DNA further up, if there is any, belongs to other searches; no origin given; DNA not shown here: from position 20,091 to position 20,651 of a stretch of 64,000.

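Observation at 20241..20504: ComFB-like four-cysteine protein embedded in the chemotaxis operon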

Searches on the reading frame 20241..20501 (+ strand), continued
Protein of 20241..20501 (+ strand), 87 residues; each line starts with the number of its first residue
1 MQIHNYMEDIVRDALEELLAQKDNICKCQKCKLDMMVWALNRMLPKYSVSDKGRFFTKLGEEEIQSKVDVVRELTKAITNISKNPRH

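Call 46: find_encoding_contigs(protein=P0014, flank=10000, max_places=2)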
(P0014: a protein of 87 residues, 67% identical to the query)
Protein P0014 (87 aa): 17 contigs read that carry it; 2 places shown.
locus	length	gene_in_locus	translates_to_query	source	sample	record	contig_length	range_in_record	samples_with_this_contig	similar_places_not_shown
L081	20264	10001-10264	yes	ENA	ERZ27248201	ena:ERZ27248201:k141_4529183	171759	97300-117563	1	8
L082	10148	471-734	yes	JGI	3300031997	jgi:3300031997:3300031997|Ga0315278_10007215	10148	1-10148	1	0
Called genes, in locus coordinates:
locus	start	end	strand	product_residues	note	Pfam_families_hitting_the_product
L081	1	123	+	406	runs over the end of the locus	PF28597:T2SSF_N, PF00482:T2SSF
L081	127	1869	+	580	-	PF11104:PilM_2, PF14450:FtsA (weak), PF11104:PilM_2 (weak)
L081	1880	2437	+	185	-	PF04350:PilO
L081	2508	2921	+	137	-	PF07963:N_methyl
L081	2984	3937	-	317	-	PF00072:Response_reg, PF00990:GGDEF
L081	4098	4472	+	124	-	PF00072:Response_reg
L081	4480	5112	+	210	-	PF13690:CheX (faint), PF04509:CheC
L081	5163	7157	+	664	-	PF01627:Hpt, PF07194:P2, PF02895:H-kinase_dim, PF02518:HATPase_c, PF01584:CheW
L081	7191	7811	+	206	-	PF04509:CheC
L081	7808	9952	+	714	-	PF06723:MreB_Mbl, PF14450:FtsA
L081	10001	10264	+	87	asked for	PF10719:ComFB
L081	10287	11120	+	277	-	PF03705:CheR_N, PF01739:CheR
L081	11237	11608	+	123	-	PF00072:Response_reg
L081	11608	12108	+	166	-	PF03975:CheD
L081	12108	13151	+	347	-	PF00072:Response_reg, PF01339:CheB_methylest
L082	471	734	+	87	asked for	PF10719:ComFB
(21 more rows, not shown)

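Call 47: find_encoding_contigs(protein=P0022, flank=10000, max_places=2)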
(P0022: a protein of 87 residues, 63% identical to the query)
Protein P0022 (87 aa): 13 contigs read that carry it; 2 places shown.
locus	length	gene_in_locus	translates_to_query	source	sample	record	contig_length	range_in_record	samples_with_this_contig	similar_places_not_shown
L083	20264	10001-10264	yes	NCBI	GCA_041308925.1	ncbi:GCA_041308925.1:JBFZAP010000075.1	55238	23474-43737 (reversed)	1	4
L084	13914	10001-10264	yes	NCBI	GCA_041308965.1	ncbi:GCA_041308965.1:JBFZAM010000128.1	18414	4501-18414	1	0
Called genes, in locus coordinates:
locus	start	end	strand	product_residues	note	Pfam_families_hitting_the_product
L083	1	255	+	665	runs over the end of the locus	PF07719:TPR_2 (faint), PF13428:TPR_14 (faint), PF14559:TPR_19 (faint), PF00515:TPR_1 (faint), PF07721:TPR_4 (faint), PF23914:TPR_CcmH_CycH (weak), PF13432:TPR_16, PF13414:TPR_11 (weak), +6 more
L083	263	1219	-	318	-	PF00072:Response_reg, PF00990:GGDEF (weak)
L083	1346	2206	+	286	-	PF00535:Glycos_transf_2, PF13641:Glyco_tranf_2_3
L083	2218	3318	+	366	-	PF02350:Epimerase_2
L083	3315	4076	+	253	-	PF03706:LPG_synthase_TM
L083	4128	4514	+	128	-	PF00072:Response_reg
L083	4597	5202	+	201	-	PF04509:CheC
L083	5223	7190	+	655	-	PF01627:Hpt, PF07194:P2, PF02895:H-kinase_dim, PF02518:HATPase_c, PF01584:CheW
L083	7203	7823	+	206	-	PF04509:CheC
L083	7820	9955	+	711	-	PF11104:PilM_2 (faint), PF02597:ThiS (faint), PF06723:MreB_Mbl (weak), PF14450:FtsA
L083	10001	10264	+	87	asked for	PF10719:ComFB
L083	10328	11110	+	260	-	PF03705:CheR_N (weak), PF01739:CheR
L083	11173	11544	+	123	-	PF00072:Response_reg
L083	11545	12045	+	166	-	PF03975:CheD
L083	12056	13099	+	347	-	PF00072:Response_reg, PF01339:CheB_methylest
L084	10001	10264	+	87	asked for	PF10719:ComFB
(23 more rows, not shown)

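Call 52: search_protein_families(library=pfam, proteins=[L035:442-939:+, L035:915-2003:+, L035:2053-2331:+, L035:2331-3401:+, L035:3338-3928:+, L035:3933-4520:+, L035:4547-5740:+, L035:5740-6267:+, L035:6257-7336:+], max_evalue=0.001)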
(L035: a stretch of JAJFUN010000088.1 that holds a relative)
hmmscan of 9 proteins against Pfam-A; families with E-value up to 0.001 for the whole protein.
L035:442-939:+ (166 aa): 1 family
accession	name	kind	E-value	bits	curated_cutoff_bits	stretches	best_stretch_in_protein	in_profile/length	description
PF07963.17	N_methyl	-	0.00014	21.7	21.2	1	7-28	5-26/27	Prokaryotic N-terminal methylation motif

L035:915-2003:+ (363 aa): 1 family
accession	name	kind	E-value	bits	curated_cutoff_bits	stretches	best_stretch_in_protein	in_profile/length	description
PF23981.1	DUF7305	-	6.8e-06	26.5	27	1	199-347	38-182/185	Domain of unknown function (DUF7305)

L035:2053-2331:+ (93 aa): 1 family
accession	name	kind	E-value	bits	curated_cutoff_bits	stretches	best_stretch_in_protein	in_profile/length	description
PF10719.14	ComFB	-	7.7e-28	96.8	25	1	4-85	1-83/83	Late competence development protein ComFB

L035:2331-3401:+ (357 aa): 4 families
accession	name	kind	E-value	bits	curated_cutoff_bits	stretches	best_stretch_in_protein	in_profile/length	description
PF11104.14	PilM_2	-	3.1e-56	191.2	27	1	21-353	1-338/340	Type IV pilus assembly protein PilM;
PF14450.12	FtsA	-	6.8e-16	59.2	31.8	1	191-335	1-114/127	Cell division protein FtsA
PF06723.19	MreB_Mbl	-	3.8e-09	36.3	27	1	255-321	238-305/327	MreB/Mbl protein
PF01869.26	BcrAD_BadFG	-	0.00093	19.2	31.5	0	20-313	1-244/271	BadF/BadG/BcrA/BcrD ATPase family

L035:3338-3928:+ (197 aa): 1 family
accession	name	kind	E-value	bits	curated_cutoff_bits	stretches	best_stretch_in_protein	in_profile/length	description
PF05137.18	PilN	-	6.2e-12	45.8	22.8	1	122-192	5-77/78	Fimbrial assembly protein (PilN)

L035:3933-4520:+ (196 aa): 2 families
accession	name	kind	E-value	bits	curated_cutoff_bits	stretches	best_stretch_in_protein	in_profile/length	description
PF04350.18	PilO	-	2.4e-10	41.2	22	1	38-173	6-134/145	Pilus assembly protein, PilO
PF04612.17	T2SSM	-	0.00095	19.8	27.8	0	15-58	18-61/160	Type II secretion system (T2SS), protein M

L035:4547-5740:+ (398 aa): 1 family
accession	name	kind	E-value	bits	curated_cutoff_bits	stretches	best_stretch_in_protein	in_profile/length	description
PF01264.26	Chorismate_synt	-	7.1e-122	406.6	27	1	12-367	1-325/327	Chorismate synthase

L035:5740-6267:+ (176 aa): 4 families
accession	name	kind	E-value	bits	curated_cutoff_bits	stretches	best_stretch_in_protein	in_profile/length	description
PF01202.28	SKI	-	2.5e-46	158.1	22.1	1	10-166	1-158/159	Shikimate kinase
PF13238.12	AAA_18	-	3.9e-06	27.8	29.4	1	4-117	1-114/128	AAA domain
PF13401.12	AAA_22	-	0.00012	22.8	27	1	3-61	7-64/130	AAA domain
PF00004.35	AAA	-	0.00017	22.5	21.2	1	4-50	1-52/131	ATPase family associated with various cellular activities (AAA)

L035:6257-7336:+ (360 aa): 4 families
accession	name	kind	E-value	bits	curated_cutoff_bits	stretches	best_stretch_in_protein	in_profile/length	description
PF01761.26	DHQ_synthase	-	1e-46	157.8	24.2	1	69-180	3-114/115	3-dehydroquinate synthase N-terminal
PF24621.2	DHQS_C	-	5.3e-45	153.3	27.6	1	182-324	1-144/144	3-dehydroquinate synthase C-terminal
PF13685.12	Fe-ADH_2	-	1.8e-11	44.7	28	1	17-132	2-108/149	Iron-containing alcohol dehydrogenase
PF00465.25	Fe-ADH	-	3.7e-08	33.6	31.3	1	14-131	3-130/168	Iron-containing alcohol dehydrogenase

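Call 63: search_protein_families(library=pfam, proteins=[L036:3893-4510:+, L036:4510-5889:+, L036:6047-7411:+, L036:7423-7890:-, L036:8002-9123:-, L036:9301-9867:+, L036:10001-10261:+, L036:10280-11242:+, L036:11974-13044:+], max_evalue=0.001)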
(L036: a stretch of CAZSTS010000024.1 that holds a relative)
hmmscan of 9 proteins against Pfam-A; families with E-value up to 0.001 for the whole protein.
L036:3893-4510:+ (206 aa): 0 families

L036:4510-5889:+ (460 aa): 2 families
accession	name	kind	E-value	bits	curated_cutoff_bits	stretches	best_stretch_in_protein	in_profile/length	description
PF01212.27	Beta_elim_lyase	-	2e-74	251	27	1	48-424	1-287/288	Beta-eliminating lyase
PF00155.27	Aminotran_1_2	-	4.4e-05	23.3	19.7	1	157-218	125-187/361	Aminotransferase class I and II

L036:6047-7411:+ (455 aa): 1 family
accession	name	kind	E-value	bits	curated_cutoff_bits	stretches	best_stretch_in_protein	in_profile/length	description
PF00209.24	SNF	-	1.2e-57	196.3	27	2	160-453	183-482/524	Sodium:neurotransmitter symporter family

L036:7423-7890:- (155 aa): 0 families

L036:8002-9123:- (373 aa): 1 family
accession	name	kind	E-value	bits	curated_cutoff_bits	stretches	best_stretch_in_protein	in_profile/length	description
PF04966.18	OprB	-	9.8e-24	84.9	22.9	1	119-373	64-372/372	Carbohydrate-selective porin, OprB family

L036:9301-9867:+ (189 aa): 2 families
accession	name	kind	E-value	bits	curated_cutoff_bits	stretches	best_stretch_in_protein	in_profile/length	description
PF00255.25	GSHPx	-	2.9e-27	94.8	27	1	38-135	3-100/108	Glutathione peroxidase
PF00578.27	AhpC-TSA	-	4.5e-06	27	26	1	35-125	4-87/124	AhpC/TSA family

L036:10001-10261:+ (87 aa): 1 family
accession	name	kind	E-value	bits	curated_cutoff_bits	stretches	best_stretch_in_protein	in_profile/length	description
PF10719.14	ComFB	-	2e-25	89.1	25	1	4-85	1-83/83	Late competence development protein ComFB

L036:10280-11242:+ (321 aa): 2 families
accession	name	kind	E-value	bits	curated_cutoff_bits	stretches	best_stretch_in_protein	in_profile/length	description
PF01739.24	CheR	-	5.9e-45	153.5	27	1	70-238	1-164/195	CheR methyltransferase, SAM binding domain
PF03705.20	CheR_N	-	1.3e-11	44.5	27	1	7-56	3-52/53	CheR methyltransferase, all-alpha domain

L036:11974-13044:+ (357 aa): 3 families
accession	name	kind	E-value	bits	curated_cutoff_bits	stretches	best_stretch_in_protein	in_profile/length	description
PF22022.2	Phage_int_M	-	1.7e-28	99.2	27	1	101-201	2-96/96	Phage integrase central domain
PF13356.12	Arm-DNA-bind_3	-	4.4e-27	94.5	27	1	3-87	1-82/83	Arm DNA-binding domain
PF00589.27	Phage_integrase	-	1e-11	45.4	27.1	1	214-350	3-142/172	Phage integrase family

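Call 72: find_encoding_contigs(protein=P0062, flank=8000, max_places=2)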
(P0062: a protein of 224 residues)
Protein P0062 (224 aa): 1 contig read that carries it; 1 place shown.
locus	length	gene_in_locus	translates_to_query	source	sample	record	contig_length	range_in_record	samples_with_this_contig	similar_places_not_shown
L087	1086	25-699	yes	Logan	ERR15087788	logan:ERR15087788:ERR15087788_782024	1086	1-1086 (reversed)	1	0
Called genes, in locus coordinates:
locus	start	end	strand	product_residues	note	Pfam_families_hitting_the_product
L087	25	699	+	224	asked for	PF01627:Hpt, PF10719:ComFB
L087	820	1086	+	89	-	?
